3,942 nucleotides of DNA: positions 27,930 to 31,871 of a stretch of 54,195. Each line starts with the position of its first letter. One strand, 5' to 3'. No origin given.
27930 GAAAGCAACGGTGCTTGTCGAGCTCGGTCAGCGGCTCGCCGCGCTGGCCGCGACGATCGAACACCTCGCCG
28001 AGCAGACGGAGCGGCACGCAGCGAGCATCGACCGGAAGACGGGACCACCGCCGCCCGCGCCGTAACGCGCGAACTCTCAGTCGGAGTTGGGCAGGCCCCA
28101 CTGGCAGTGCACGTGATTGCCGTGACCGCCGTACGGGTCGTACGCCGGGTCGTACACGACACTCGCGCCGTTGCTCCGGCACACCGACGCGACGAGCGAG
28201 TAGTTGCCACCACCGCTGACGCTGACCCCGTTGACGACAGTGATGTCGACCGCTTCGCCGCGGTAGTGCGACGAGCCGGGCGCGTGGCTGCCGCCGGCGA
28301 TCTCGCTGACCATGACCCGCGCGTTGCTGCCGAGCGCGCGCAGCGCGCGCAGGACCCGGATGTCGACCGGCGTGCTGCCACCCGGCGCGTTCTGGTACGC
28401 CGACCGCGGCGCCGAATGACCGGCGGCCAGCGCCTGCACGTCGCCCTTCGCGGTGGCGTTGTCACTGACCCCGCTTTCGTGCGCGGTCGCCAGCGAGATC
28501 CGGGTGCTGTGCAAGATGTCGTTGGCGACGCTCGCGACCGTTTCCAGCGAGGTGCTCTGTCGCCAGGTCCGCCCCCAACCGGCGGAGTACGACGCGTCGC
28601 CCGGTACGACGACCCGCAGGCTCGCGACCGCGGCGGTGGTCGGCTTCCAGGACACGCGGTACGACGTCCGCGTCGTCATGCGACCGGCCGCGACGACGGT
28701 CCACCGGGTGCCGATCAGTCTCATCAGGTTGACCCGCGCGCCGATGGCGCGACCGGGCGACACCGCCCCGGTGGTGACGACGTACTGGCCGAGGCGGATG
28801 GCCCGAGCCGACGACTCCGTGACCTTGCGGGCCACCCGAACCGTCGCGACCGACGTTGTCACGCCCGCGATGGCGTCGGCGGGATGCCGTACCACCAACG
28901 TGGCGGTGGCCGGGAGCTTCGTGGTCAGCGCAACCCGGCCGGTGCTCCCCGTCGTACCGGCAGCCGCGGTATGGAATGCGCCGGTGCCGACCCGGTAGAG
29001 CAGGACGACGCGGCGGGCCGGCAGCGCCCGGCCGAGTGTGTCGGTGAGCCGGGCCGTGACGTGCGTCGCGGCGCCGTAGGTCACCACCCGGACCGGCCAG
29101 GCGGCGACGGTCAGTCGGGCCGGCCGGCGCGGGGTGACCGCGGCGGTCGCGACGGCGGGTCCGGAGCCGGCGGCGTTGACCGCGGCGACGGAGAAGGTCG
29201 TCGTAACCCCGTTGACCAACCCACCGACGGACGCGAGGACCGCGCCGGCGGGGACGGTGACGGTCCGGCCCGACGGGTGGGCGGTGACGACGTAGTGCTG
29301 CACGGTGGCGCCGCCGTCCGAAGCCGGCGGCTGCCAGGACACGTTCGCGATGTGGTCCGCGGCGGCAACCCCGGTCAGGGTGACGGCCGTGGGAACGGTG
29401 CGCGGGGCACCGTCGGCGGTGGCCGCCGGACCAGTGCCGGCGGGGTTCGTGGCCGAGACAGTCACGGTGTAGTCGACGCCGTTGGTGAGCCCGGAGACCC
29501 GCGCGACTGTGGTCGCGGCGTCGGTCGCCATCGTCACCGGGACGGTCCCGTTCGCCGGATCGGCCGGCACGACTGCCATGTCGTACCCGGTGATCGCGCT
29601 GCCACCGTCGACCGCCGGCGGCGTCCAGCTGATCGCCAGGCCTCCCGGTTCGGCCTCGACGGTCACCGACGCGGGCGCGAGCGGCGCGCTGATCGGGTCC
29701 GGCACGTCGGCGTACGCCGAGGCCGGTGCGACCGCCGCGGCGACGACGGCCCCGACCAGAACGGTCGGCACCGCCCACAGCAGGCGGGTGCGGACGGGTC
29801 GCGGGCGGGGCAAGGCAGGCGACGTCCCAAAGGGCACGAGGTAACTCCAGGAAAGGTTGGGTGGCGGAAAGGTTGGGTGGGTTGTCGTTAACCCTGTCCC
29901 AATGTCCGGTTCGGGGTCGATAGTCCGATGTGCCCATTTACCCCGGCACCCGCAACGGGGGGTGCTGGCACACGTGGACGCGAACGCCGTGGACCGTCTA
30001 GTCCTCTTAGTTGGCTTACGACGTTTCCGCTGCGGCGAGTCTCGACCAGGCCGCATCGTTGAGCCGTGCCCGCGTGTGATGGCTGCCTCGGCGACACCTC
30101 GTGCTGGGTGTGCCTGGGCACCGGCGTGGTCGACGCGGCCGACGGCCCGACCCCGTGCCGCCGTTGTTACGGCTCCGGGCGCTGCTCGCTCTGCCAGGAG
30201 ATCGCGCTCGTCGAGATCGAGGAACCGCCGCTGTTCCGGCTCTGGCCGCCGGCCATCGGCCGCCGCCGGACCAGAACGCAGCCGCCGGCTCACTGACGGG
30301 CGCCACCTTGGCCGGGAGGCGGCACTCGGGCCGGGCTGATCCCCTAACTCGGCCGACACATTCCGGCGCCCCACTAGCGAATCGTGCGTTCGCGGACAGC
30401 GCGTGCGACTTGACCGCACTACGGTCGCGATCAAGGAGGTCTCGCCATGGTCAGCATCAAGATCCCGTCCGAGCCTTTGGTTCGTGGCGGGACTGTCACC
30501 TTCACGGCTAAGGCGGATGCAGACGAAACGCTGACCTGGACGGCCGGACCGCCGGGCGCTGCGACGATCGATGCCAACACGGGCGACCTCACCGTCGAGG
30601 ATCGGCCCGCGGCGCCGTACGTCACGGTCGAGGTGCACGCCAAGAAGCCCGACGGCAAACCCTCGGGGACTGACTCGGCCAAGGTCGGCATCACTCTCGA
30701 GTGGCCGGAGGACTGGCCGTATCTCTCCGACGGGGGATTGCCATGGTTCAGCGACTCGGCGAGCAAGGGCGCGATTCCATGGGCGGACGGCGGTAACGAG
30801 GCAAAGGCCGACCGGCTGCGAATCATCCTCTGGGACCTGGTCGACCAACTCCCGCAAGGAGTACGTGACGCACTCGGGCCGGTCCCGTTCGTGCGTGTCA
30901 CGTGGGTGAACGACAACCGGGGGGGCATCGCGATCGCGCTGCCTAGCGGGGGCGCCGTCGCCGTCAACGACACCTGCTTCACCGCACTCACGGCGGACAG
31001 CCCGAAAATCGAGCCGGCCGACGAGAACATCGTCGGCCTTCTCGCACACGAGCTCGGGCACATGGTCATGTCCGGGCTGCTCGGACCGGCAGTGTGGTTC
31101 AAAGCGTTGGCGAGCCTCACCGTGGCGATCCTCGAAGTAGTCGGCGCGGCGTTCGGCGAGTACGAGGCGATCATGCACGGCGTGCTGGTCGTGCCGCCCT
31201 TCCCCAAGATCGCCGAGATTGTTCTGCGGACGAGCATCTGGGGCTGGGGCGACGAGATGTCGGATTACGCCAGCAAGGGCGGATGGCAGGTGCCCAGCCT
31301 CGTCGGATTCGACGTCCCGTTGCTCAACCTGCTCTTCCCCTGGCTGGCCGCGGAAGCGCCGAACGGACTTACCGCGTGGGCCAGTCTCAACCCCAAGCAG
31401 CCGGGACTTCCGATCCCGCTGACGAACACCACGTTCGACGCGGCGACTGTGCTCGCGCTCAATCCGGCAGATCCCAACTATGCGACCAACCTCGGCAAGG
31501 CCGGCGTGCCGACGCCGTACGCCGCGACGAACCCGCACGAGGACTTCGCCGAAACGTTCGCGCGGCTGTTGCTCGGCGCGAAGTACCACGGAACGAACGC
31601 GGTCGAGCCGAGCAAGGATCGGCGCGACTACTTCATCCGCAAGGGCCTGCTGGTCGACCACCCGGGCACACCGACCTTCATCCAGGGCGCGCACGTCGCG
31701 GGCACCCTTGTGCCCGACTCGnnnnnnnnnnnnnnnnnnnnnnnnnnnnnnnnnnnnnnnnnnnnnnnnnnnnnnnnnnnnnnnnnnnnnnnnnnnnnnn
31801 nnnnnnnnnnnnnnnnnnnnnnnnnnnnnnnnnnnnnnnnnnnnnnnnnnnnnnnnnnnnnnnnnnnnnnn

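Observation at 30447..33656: Leaderless 1069-aa zincin with a split active site and four cryptic C-terminal repeats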

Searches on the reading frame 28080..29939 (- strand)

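Call 15: search_protein_families(library=pfam, proteins=[window:28080-29939:-], max_evalue=0.001)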
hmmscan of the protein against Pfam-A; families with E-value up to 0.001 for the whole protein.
window:28080-29939:- (620 aa): 1 family
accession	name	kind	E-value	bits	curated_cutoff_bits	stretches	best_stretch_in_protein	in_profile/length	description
PF00041.27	fn3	-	1e-22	80.6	25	2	88-172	2-77/84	Fibronectin type III domain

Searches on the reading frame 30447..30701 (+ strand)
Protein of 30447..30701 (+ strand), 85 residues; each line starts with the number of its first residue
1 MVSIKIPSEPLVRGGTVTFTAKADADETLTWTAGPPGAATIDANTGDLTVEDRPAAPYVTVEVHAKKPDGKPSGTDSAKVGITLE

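Call 70: search_protein_families(library=pfam, proteins=[window:30447-30701:+], max_evalue=0.05)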
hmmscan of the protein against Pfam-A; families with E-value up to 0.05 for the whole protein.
window:30447-30701:+ (85 aa): 3 families
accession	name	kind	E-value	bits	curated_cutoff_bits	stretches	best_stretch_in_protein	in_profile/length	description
PF00028.23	Cadherin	-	0.025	15.4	28.8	1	37-84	42-92/93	Cadherin domain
PF06958.17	Pyocin_S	-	0.028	15.3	22.5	1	13-69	53-106/139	S-type Pyocin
PF18957.6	RibLong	-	0.037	15.3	27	0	20-71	22-82/93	Long Rib domain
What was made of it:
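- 30447..30701 (+): N-terminal Ig-like beta-sandwich (residues 1-85), starting at residue 1 with no signal peptide. Faint Cadherin and RibLong hits, E about 0.03 (call 70).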

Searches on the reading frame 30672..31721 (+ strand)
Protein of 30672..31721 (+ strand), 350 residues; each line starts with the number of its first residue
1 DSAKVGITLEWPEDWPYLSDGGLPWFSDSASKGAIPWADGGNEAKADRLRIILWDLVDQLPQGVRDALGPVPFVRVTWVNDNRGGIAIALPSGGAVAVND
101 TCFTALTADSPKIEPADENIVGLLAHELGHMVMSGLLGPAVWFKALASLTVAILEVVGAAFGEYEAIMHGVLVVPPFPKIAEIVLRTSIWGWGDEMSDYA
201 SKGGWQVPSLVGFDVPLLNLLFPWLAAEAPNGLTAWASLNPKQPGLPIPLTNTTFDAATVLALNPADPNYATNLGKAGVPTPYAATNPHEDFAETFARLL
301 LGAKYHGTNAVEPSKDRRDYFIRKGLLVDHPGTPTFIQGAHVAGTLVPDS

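Call 52: search_solved_structures(query=A6, max_evalue=10, show_alignments=4)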
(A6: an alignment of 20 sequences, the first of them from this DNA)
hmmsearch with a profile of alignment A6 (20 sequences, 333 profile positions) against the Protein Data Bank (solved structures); distinct sequences matched with E-value up to 10: 21.
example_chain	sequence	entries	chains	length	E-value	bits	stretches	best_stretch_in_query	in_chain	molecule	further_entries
4l7a_A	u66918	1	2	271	0.0012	21.1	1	228-291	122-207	Uncharacterized protein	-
9urd_A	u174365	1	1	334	0.036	16.2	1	267-300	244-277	Substrate import-associated zinc metallohydrolase lipoprotein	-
3e11_A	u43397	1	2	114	0.24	13.5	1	38-120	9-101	predicted zincin-like metalloprotease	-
3b4r_A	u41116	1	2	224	0.29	13.3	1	109-135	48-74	Putative zinc metalloprotease MJ0392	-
2l0r_A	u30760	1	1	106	1.8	10.6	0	265-299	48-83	Lethal factor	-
7wgd_A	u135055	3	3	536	2.3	10.3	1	140-210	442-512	Sodium-dependent dopamine transporter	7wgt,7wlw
4xnu_A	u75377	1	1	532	2.3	10.3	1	140-210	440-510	Integral membrane protein-dopamine transporter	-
7vkx_A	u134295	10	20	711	2.3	10.3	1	193-275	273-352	beta-1,2-glucosyltransferase | Beta-galactosidase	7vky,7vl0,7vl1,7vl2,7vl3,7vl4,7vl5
4xpg_A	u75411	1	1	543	2.3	10.3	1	140-210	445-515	Dopamine transporter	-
4m48_A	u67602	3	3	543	2.3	10.3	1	140-210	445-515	Transporter | Sodium-dependent dopamine transporter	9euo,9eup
4xpt_A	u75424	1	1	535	2.5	10.2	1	140-210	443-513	Dopamine transporter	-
6m47_A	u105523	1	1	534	2.5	10.2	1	140-210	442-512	Sodium-dependent dopamine transporter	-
4xph_A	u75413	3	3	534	2.5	10.2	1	140-210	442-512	Transporter | Sodium-dependent dopamine transporter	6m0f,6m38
6m0z_A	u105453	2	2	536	2.5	10.2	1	140-210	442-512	Sodium-dependent dopamine transporter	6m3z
4xp5_A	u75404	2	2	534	2.5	10.2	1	140-210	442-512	Dopamine transporter, isoform B | Transporter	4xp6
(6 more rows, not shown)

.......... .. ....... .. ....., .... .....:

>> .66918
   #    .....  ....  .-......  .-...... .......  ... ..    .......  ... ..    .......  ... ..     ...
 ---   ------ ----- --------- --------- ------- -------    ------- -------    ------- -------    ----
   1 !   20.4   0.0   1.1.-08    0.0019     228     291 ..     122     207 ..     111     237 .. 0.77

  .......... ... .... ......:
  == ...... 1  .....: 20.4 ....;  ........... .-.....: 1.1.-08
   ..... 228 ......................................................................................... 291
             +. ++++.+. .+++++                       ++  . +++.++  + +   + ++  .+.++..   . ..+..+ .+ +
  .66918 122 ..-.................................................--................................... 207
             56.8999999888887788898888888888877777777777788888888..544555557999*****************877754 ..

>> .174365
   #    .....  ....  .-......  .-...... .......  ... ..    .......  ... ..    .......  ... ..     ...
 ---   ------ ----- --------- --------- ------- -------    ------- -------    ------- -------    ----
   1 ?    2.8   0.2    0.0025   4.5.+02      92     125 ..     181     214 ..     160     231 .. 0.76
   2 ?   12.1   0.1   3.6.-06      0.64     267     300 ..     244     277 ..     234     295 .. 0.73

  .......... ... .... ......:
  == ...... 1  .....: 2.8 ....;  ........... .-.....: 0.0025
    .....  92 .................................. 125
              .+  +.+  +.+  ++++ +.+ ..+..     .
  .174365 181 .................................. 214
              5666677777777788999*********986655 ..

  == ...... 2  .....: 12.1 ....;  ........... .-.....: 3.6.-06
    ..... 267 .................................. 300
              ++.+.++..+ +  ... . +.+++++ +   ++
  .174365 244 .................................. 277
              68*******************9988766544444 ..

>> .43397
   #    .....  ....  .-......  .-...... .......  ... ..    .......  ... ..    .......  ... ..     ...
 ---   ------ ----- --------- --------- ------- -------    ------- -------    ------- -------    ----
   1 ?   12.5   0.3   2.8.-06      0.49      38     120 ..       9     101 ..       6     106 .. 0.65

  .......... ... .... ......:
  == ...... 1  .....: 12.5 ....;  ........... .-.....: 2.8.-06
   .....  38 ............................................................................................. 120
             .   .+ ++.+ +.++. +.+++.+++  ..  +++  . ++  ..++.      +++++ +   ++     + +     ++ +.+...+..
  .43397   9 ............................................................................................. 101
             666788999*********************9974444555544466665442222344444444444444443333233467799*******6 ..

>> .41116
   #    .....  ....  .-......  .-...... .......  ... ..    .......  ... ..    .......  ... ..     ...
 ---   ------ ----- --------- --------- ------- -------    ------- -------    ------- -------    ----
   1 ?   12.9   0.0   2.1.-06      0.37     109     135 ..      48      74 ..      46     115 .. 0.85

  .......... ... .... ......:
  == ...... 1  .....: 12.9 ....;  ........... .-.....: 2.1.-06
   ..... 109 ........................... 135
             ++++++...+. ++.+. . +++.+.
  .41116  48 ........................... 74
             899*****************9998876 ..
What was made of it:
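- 30702..31676 (+): Glutamate-zincin catalytic domain (residues 86-410). The domain profile hits 4L7A at E 0.0012 and 9URD at 0.036 (call 52).
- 31518..31553 (+): Y358-x6-E365-D-F-A-E369 helix: the third zinc ligand and a putative transition-state Tyr. The segment aligns to '...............' of 4L7A and weakly to lethal factor (call 52).
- On Lethal-factor / ATLF-like zincins (M34): The profile scores E 1.8 against LF chain 2L0R (call 52).
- Closest known: Peptidase_Mx / Peptidase_Mx1. Same: Best sequence-profile match: E 0.0012 for 4L7A and 0.036 for 9URD (call 52).
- Closest known: Anthrax lethal factor / ATLF-like zincins. Same: There is a weak profile hit to LF chain 2L0R on exactly this helix (E 1.8, call 52).
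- The domain profile hits 4L7A at E 0.0012, 9URD at 0.036 and lethal factor at 1.8, all on the Y...EDxAE helix (call 52).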
